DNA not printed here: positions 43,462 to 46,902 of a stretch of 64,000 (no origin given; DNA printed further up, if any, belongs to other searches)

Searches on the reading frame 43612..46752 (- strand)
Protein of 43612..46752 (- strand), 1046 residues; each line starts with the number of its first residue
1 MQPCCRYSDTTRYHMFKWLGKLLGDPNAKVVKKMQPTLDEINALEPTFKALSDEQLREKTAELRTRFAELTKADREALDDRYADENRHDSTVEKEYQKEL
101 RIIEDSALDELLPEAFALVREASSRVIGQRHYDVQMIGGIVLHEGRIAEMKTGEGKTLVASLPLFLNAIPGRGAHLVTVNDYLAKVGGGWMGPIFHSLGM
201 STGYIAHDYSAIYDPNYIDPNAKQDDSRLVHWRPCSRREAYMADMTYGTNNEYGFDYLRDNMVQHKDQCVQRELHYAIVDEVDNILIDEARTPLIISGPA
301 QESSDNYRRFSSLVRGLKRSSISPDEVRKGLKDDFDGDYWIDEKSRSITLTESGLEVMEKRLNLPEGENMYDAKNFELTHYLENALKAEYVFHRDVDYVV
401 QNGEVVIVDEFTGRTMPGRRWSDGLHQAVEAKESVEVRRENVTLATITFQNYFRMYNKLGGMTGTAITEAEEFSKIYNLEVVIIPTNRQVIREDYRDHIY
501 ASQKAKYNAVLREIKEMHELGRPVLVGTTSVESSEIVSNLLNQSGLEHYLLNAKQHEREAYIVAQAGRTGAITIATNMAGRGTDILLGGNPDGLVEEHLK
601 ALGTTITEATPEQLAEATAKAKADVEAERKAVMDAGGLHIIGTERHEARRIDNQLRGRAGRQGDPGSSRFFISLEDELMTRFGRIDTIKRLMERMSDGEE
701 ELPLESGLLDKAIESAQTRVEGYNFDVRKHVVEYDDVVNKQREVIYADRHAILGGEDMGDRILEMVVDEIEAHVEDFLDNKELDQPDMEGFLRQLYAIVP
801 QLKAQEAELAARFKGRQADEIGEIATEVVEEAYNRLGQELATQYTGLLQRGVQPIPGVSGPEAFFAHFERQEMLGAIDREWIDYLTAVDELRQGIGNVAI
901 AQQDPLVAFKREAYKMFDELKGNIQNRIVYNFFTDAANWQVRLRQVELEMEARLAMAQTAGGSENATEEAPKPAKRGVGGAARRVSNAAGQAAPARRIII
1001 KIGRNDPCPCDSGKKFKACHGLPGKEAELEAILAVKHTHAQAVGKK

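Call 15: search_protein_families(library=pfam, proteins=[window:43612-46752:-], max_evalue=0.001)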
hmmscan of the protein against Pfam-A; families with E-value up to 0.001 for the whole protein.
window:43612-46752:- (1046 aa): 5 families
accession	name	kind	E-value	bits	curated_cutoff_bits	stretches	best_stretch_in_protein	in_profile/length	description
PF07517.20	SecA_DEAD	-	4.4e-117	390.9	24.6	1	21-474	3-290/290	SecA DEAD-like domain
PF21090.3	P-loop_SecA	-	3.8e-85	285.1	27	1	490-696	2-201/205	SecA P-loop domain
PF07516.18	SecA_SW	-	1.9e-52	178.7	26.7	1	703-933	1-197/200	SecA Wing and Scaffold domain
PF01043.26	SecA_PP_bind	-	5.4e-40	136.8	23.5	1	303-430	2-110/110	SecA preprotein cross-linking domain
PF02810.21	SEC-C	-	2.7e-09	37.2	20.4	1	1004-1021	1-18/19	SEC-C motif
